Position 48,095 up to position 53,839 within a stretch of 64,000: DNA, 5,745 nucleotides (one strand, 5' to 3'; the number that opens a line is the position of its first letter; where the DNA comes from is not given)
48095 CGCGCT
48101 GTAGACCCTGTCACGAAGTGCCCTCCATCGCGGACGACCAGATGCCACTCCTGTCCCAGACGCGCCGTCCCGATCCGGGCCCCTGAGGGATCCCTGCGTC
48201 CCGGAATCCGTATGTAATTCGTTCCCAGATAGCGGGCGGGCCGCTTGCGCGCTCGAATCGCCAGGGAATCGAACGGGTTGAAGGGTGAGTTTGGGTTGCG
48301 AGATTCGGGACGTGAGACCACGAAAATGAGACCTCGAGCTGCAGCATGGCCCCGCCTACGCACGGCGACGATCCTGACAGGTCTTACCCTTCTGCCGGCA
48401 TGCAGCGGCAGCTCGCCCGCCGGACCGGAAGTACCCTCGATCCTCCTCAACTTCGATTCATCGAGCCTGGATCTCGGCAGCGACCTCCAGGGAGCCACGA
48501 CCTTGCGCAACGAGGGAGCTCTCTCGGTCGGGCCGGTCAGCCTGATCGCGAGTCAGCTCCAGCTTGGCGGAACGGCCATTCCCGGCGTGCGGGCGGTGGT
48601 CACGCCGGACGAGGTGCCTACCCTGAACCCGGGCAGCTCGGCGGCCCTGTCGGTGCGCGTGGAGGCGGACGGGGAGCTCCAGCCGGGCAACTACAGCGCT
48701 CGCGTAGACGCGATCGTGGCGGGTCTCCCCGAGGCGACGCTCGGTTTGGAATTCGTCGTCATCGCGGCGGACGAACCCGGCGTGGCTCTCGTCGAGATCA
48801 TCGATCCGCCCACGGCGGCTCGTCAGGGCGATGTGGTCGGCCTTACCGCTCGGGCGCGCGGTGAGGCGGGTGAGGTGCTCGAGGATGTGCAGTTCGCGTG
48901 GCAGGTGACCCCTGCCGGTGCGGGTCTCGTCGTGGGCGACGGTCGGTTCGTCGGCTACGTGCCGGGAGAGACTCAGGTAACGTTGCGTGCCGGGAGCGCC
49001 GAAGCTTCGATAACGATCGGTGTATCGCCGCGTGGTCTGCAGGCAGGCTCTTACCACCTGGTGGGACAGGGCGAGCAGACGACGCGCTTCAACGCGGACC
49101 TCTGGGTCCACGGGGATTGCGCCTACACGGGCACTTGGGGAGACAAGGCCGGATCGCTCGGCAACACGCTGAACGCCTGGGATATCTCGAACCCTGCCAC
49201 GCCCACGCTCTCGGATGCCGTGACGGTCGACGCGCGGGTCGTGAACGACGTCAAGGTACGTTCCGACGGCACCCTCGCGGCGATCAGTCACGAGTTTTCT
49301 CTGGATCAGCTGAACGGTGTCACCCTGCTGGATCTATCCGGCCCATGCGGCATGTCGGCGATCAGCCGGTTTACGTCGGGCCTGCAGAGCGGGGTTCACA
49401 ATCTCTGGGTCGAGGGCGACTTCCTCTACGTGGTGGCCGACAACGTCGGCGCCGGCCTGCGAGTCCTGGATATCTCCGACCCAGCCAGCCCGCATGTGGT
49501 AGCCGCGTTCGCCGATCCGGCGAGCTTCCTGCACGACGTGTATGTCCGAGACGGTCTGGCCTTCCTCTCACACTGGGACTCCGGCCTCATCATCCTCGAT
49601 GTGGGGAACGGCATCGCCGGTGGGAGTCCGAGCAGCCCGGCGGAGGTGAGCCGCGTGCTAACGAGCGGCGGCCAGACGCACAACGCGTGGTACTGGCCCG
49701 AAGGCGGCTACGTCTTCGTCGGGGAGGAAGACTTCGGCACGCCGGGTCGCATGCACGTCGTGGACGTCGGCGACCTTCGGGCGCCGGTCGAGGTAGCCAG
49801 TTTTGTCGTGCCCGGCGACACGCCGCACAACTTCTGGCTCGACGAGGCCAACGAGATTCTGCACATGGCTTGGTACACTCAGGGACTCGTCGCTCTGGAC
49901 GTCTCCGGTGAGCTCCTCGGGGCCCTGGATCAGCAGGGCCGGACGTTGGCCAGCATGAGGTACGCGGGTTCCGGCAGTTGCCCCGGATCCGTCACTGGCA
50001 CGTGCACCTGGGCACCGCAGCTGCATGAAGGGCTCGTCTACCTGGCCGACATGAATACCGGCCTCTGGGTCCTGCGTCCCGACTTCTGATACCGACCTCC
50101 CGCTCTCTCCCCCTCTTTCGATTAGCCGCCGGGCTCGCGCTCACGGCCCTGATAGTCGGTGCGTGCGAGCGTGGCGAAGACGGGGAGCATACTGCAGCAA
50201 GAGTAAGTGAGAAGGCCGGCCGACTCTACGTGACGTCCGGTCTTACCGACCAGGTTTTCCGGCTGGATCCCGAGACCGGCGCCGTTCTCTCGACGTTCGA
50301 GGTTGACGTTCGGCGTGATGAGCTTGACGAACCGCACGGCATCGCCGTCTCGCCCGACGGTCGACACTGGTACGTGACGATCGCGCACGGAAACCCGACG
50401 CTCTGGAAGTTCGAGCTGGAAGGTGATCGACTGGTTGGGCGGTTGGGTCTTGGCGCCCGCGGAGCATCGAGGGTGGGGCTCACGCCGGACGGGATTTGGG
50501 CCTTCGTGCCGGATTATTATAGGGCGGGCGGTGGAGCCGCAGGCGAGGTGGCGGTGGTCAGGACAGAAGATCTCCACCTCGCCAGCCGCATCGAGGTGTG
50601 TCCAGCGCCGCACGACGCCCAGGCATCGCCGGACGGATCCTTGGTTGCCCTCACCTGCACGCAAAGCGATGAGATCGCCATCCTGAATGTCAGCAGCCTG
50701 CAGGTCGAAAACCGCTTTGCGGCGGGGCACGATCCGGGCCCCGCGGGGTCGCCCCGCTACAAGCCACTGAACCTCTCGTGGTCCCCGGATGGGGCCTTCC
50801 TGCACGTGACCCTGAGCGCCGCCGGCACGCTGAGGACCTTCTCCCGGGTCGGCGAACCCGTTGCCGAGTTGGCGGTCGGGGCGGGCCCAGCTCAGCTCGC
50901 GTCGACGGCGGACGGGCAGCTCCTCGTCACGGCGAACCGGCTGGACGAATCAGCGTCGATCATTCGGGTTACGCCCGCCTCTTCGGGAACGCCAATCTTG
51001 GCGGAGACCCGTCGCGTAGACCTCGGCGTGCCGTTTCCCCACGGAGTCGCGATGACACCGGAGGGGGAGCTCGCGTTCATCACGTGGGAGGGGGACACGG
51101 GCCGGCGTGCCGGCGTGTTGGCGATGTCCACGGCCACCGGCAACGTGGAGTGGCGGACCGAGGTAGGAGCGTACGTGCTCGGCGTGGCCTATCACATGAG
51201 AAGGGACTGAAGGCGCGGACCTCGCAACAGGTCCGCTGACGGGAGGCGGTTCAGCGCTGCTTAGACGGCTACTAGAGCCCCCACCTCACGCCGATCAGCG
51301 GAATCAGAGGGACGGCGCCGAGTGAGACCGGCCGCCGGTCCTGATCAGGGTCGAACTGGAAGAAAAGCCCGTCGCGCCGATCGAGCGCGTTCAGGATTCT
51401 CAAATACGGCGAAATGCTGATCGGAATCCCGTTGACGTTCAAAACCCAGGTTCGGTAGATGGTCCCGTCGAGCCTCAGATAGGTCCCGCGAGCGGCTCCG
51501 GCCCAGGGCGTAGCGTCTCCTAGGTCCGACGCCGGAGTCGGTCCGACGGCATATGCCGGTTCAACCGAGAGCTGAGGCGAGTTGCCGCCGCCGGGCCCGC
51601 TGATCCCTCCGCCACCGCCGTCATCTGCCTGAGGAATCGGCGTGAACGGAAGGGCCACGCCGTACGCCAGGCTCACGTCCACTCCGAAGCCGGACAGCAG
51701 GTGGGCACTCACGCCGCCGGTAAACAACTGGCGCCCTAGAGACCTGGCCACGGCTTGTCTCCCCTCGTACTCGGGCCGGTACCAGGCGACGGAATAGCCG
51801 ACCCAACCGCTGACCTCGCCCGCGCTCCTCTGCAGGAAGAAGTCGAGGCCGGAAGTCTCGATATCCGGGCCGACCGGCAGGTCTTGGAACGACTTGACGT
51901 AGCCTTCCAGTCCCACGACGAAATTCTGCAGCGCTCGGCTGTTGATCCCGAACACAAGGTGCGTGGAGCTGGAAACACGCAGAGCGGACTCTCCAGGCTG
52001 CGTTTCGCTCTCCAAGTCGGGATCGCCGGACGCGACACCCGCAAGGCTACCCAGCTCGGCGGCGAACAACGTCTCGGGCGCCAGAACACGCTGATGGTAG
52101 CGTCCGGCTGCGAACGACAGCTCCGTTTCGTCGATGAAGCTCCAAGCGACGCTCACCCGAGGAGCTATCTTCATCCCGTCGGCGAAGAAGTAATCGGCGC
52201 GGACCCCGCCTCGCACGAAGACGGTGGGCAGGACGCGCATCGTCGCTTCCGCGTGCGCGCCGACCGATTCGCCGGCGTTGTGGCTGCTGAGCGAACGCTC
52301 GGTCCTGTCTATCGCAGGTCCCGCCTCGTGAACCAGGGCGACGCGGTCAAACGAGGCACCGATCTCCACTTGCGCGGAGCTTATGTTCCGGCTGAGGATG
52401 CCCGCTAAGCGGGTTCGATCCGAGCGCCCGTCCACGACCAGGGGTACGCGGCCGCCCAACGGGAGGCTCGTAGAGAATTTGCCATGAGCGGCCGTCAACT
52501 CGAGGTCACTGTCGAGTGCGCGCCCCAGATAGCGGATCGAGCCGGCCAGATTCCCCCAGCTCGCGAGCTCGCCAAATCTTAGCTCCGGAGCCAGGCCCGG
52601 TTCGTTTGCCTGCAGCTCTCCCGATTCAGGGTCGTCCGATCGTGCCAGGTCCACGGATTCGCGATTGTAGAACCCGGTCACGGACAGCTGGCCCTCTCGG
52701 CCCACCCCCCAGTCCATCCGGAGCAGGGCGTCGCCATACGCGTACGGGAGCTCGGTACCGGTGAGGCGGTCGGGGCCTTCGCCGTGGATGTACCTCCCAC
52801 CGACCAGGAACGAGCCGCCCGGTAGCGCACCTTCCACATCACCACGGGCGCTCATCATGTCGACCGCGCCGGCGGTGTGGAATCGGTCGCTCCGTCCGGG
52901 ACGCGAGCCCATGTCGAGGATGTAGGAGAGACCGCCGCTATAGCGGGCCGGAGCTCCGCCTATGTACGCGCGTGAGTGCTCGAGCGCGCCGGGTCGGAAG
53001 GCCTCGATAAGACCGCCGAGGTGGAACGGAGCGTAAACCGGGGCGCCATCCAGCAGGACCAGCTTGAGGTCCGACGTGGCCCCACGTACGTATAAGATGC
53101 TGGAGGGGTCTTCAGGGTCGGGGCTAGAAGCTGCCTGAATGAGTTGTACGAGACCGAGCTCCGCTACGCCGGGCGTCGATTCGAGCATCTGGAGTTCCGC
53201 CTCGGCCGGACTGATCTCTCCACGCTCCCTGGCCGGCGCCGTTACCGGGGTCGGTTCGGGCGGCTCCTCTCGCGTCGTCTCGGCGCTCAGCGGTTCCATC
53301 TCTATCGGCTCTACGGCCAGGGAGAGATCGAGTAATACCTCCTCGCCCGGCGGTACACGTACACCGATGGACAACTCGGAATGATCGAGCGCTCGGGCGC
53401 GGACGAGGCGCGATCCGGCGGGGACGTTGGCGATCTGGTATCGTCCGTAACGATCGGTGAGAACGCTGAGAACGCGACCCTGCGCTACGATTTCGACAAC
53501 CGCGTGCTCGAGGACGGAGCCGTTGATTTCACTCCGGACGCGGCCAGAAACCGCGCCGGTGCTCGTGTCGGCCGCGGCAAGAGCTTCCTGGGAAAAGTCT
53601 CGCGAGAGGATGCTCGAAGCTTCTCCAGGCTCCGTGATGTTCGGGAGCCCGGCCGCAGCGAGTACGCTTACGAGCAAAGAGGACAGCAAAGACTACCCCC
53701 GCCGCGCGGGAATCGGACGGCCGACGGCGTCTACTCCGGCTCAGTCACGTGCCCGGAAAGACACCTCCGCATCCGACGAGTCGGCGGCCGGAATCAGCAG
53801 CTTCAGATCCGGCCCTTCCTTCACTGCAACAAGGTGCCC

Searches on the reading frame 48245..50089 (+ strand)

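Call 57: search_protein_families(library=pfam, proteins=[window:48245-50089:+], max_evalue=0.00001)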
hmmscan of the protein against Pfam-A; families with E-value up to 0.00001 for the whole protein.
window:48245-50089:+ (614 aa): 1 family
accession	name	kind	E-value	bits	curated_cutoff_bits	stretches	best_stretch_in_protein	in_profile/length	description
PF08309.17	LVIVD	-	6.7e-18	64.2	20.2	1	385-420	5-38/42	LVIVD repeat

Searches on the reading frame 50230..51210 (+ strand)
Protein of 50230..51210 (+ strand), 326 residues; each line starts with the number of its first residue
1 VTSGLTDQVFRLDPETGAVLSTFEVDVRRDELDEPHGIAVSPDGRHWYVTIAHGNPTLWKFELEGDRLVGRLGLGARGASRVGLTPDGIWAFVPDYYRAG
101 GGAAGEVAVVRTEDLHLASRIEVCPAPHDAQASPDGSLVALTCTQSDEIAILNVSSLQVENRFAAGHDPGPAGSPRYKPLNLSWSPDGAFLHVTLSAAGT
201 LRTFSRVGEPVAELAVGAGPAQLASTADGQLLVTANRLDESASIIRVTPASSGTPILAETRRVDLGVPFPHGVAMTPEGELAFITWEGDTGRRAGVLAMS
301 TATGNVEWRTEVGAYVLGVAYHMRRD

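Call 57: search_protein_families(library=pfam, proteins=[window:50230-51210:+], max_evalue=0.00001)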
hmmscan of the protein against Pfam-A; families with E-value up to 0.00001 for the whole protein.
window:50230-51210:+ (326 aa): 1 family
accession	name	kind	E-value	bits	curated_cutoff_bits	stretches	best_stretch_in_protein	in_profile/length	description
PF10282.15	Lactonase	-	1.2e-06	28.4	21.7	0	10-307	18-328/344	Lactonase, 7-bladed beta-propeller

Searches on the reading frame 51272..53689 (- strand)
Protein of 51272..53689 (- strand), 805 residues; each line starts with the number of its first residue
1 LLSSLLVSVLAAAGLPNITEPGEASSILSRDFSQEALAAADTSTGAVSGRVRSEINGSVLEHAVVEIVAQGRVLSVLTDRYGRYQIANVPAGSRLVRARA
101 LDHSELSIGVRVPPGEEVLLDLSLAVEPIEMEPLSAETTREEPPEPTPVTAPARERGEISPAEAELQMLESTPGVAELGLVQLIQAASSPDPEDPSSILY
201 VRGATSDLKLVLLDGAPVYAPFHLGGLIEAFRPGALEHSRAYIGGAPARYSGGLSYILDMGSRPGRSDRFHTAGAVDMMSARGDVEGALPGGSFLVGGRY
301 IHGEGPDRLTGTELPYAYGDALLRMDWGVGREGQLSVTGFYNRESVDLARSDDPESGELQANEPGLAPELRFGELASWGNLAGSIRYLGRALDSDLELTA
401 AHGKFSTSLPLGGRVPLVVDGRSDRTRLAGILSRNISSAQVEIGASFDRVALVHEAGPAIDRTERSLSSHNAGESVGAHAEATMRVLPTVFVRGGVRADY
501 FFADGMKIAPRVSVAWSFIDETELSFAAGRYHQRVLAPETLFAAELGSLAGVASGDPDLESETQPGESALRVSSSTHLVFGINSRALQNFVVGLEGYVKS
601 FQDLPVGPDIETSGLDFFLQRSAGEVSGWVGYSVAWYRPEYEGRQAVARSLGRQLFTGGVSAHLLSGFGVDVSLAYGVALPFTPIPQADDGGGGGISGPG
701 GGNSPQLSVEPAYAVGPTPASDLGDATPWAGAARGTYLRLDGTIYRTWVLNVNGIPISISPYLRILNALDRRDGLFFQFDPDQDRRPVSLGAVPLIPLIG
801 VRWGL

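Call 57: search_protein_families(library=pfam, proteins=[window:51272-53689:-], max_evalue=0.00001)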
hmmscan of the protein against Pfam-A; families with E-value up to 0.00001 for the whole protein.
window:51272-53689:- (805 aa): 1 family
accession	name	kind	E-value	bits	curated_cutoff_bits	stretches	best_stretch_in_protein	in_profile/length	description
PF13620.12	CarboxypepD_reg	-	3.4e-12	47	32.3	1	47-124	2-81/82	Carboxypeptidase regulatory-like domain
